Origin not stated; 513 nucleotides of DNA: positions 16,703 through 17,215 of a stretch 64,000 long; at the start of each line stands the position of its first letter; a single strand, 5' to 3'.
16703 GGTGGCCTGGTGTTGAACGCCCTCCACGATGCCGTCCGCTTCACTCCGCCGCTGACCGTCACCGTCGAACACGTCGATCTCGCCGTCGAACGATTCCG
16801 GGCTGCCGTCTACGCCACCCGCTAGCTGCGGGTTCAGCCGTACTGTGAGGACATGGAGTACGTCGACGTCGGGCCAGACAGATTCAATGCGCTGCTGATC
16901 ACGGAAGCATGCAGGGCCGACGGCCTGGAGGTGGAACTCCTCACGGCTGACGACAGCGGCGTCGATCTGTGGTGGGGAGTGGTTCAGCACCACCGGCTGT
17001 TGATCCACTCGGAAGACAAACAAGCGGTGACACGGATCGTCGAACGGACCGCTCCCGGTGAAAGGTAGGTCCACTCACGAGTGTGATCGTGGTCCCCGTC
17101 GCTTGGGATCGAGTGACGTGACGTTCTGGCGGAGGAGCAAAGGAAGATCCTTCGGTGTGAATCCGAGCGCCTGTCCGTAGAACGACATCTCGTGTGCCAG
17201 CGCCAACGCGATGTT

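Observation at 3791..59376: Dispersed family of 7-nt tandem arrays placed just after stop codons, mostly in the sense orientation of the gene they follow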

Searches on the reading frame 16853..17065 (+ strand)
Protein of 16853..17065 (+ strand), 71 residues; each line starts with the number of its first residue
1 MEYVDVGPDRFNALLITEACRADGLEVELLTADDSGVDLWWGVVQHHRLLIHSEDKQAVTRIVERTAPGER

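Call 48: search_protein_families(library=pfam, proteins=[window:16853-17065:+], max_evalue=0.01)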
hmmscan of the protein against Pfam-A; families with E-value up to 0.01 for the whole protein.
window:16853-17065:+ (71 aa): 0 families
